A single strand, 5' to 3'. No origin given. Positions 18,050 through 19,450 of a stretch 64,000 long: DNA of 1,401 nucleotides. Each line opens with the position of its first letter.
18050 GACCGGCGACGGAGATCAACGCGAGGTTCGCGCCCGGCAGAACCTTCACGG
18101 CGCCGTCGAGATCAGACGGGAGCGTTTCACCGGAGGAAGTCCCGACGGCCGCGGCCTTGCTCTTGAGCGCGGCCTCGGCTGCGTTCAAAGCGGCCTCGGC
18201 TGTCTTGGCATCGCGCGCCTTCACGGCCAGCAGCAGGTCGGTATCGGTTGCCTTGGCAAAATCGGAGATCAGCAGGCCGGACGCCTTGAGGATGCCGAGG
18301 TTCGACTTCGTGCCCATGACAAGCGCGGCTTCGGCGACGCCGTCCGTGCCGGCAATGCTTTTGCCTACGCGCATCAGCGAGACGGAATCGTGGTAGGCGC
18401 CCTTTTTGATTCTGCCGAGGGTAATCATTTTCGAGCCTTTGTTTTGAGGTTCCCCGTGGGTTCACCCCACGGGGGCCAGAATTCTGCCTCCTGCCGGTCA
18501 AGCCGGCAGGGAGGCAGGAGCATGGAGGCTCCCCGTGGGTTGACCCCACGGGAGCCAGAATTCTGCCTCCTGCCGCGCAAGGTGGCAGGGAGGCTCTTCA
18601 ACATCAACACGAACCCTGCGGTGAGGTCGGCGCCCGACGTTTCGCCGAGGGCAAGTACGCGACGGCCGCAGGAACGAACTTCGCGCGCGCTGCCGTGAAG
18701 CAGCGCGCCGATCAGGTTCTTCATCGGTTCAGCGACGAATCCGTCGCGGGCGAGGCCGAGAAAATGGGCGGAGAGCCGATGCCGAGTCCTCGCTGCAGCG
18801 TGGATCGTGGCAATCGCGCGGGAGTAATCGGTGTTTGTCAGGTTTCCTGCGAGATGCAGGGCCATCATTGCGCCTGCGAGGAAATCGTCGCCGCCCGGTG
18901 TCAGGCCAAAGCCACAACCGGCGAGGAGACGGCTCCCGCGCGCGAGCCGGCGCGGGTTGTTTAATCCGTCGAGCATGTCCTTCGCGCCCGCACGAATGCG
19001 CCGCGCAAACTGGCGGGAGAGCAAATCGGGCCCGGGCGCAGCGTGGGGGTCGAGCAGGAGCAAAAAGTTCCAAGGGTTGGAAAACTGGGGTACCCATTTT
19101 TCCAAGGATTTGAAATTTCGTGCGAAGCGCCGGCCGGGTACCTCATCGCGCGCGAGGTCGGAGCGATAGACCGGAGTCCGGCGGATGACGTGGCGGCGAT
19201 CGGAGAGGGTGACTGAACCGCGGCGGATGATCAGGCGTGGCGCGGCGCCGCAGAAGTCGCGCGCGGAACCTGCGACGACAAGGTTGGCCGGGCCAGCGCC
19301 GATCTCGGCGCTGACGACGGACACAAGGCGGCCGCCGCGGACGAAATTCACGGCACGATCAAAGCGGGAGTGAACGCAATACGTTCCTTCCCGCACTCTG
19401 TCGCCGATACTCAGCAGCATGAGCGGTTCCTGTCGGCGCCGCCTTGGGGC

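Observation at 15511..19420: Oxamate-carbamoyltransferase-like trio whose DUF2877 member carries two different repeat insertions in-frame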

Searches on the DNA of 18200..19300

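Call 18: search_rna_families(source=window, start=18200, end=19300, threshold=evalue, max_evalue=1)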
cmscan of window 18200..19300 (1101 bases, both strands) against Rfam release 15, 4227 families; matches with E-value up to 1: 7.
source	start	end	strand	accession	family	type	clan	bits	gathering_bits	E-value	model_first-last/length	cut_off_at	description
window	18463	18542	-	RF01041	mir-604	Gene; miRNA;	-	24.2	88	0.034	1-86/86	no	mir-604 microRNA precursor family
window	18450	18514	-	RF02790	sodF_sRNA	Gene; sRNA;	-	21.6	46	0.91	1-90/90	no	sodF sRNA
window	18527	18593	-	RF02790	sodF_sRNA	Gene; sRNA;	-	21.6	46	0.93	1-90/90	no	sodF sRNA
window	18505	18574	+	RF00771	mir-185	Gene; miRNA;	-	20.5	60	0.64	1-79/79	no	mir-185 microRNA precursor family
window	18486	18515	-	RF02926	DUF2693-FD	Gene; sRNA;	-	19.3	44.5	0.29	1-49/49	no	DUF2693-FD RNA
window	19049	19106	-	RF02172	RFPL3-AS1_2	Gene; lncRNA;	-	15.4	40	0.33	1-71/71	no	RFPL3 antisense RNA 1 conserved region 2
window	18454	18535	-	RF00457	IRES_mnt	Cis-reg; IRES;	-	14.1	100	0.61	101-169/203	no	Mnt IRES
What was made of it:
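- There is no Rfam match (call 18).
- Tried and rejected: The repeat region gave only sub-threshold chance hits (call 18).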
